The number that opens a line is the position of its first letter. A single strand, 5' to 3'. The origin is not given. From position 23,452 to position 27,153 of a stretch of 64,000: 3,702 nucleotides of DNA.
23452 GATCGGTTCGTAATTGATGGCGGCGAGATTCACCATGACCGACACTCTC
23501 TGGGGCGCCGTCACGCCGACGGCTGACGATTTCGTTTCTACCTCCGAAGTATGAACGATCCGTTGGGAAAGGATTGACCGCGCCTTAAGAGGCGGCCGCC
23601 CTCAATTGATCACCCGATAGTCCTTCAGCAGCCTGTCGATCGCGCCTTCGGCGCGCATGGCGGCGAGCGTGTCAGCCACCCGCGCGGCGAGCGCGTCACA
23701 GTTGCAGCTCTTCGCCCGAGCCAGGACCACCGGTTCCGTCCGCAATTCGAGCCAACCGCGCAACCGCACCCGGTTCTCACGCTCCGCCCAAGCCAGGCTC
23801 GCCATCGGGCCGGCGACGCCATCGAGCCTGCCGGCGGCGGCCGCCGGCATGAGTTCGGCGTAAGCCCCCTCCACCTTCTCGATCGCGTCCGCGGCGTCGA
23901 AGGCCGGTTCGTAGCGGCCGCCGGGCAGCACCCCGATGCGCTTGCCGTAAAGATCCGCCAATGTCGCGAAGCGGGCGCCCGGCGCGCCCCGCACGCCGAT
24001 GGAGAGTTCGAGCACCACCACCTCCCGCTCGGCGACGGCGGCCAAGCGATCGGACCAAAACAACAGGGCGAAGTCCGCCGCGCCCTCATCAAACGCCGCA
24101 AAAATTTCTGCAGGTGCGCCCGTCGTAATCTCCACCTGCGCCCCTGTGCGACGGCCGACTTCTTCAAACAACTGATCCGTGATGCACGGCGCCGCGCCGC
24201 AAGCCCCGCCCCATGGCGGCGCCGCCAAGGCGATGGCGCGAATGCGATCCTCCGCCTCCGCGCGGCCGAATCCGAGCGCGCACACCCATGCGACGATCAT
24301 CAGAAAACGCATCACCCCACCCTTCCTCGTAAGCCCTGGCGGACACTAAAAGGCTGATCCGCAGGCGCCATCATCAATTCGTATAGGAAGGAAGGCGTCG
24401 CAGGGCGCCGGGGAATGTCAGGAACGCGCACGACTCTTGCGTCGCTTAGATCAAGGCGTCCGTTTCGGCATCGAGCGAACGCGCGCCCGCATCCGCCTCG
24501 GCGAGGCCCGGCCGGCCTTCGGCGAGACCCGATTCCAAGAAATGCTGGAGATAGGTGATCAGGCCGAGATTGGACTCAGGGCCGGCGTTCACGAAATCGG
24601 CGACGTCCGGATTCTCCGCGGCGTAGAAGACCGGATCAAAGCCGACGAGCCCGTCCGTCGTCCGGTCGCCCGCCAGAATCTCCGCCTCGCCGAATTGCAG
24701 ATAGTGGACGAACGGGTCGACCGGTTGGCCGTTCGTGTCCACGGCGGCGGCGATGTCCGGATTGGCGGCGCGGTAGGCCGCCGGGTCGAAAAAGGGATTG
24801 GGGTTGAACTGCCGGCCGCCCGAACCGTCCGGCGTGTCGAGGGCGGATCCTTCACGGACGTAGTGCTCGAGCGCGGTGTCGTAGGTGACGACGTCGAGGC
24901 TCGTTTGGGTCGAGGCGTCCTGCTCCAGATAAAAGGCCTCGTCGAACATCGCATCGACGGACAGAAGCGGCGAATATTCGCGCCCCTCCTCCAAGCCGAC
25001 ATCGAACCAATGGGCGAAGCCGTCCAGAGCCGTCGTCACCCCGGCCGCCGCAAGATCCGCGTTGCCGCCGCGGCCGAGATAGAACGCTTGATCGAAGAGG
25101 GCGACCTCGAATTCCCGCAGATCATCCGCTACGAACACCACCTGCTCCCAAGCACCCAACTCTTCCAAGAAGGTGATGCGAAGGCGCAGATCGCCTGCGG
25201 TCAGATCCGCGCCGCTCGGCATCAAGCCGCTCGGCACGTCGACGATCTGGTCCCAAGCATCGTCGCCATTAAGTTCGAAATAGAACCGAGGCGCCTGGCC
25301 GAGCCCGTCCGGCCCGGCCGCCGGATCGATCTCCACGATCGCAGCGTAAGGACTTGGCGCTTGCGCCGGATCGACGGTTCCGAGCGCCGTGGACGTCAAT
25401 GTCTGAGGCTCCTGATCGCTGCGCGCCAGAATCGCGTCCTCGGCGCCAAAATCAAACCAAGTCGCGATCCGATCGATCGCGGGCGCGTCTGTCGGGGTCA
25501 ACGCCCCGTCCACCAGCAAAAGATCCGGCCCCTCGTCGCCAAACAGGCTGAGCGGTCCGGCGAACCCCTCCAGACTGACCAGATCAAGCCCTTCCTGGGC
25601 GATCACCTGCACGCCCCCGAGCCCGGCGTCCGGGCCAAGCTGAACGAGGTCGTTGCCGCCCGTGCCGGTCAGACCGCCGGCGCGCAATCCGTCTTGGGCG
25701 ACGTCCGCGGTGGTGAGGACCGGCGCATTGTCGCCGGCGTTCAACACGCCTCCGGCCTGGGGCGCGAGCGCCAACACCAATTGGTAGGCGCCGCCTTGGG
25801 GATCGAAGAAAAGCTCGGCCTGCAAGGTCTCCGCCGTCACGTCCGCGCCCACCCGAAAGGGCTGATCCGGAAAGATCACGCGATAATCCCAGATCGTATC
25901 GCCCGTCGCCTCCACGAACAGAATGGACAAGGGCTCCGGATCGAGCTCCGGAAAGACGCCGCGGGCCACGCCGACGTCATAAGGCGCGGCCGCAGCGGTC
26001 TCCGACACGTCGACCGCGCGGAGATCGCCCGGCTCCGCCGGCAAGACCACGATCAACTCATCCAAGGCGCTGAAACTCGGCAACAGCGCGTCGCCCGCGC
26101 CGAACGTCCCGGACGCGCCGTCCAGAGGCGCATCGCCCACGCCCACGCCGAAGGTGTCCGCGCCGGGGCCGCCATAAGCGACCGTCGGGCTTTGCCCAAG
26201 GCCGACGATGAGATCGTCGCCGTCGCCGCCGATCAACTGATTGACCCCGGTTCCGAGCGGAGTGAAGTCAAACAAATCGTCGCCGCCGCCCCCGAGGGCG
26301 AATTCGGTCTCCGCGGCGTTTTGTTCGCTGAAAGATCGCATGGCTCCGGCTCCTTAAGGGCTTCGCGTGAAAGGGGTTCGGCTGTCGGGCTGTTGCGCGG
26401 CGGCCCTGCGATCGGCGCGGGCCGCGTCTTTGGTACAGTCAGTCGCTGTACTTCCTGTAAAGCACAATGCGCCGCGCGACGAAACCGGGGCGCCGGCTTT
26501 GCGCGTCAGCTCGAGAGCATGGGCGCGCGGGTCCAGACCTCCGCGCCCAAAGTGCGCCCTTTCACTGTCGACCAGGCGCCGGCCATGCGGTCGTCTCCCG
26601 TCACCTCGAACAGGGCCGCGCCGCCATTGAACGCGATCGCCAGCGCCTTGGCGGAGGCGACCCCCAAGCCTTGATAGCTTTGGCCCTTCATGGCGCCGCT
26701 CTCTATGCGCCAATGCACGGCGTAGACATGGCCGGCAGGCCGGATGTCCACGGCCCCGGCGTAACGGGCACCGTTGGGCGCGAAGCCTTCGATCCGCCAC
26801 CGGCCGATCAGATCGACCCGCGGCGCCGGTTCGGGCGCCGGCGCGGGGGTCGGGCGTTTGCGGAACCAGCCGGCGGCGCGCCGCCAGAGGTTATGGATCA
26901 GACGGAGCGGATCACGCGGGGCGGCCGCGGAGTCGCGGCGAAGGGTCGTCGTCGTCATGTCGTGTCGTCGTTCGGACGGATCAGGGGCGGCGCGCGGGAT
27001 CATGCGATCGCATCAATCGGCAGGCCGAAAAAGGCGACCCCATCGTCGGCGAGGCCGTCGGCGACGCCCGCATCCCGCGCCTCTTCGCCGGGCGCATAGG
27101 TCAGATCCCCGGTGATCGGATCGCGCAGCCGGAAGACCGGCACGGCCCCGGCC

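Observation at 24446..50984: About 26-kb secretion supercluster: T1SS plus leaderless giant repeat proteins plus four methyltransferases, lacking the usual T1SS accessory genes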

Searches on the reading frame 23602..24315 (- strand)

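Call 6: search_protein_families(library=pfam, proteins=[window:23602-24315:-], max_evalue=0.01)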
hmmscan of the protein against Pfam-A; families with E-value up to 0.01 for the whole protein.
window:23602-24315:- (237 aa): 1 family
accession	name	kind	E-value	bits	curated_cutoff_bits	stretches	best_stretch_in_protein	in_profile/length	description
PF00497.25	SBP_bac_3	-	1.1e-05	25.7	26.4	0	145-233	40-129/132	Bacterial extracellular solute-binding proteins, family 3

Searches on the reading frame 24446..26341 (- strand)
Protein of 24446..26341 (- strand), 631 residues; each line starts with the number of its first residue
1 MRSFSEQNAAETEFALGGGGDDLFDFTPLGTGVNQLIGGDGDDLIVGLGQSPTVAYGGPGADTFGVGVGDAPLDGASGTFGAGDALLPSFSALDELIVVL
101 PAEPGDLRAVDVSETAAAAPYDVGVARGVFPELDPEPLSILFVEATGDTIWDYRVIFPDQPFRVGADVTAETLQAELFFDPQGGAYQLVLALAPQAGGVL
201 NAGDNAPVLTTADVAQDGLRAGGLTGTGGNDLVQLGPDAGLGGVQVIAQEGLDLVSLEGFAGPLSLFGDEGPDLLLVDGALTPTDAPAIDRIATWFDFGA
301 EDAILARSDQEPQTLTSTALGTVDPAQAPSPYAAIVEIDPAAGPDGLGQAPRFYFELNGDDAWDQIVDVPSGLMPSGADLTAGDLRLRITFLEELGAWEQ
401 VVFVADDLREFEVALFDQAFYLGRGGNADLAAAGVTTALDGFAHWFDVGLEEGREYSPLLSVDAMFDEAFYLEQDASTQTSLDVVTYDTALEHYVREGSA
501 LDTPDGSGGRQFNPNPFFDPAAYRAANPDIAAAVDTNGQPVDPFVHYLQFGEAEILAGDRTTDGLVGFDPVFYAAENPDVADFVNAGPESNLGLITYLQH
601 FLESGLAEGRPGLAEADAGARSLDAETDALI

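Call 3: search_protein_families(library=pfam, proteins=[window:24446-26341:-], max_evalue=0.01)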
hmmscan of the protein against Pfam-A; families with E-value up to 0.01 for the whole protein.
window:24446-26341:- (631 aa): 0 families

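Call 49: search_protein_families(library=ncbifam, proteins=[window:24446-26341:-], max_evalue=0.001)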
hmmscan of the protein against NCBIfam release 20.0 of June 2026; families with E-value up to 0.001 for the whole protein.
window:24446-26341:- (631 aa): 0 families

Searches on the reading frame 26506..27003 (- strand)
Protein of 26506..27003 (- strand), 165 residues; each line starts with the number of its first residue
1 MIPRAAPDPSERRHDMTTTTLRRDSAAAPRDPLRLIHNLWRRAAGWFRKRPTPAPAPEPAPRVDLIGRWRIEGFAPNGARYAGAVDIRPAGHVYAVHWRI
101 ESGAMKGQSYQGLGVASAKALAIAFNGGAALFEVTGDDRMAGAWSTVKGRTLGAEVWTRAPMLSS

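Call 3: search_protein_families(library=pfam, proteins=[window:26506-27003:-], max_evalue=0.01)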
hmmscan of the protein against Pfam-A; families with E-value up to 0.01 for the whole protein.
window:26506-27003:- (165 aa): 0 families

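Call 49: search_protein_families(library=ncbifam, proteins=[window:26506-27003:-], max_evalue=0.001)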
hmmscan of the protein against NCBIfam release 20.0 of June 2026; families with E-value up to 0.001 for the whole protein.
window:26506-27003:- (165 aa): 1 family
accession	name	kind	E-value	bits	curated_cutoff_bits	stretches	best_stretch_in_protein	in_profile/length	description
NF050085.1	LIC10280_fam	exception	6e-09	36.1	100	1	67-147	3-79/85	LIC10280 family protein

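Call 88: find_homologous_proteins(query=window:26506-27003:-, max_evalue=0.001)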
Query window:26506-27003:- (165 aa): 1 proteins with E <= 0.001 among 745 candidates.
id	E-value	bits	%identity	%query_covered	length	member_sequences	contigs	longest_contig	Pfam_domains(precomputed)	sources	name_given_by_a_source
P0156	6.2e-105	366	100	100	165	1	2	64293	-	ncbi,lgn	-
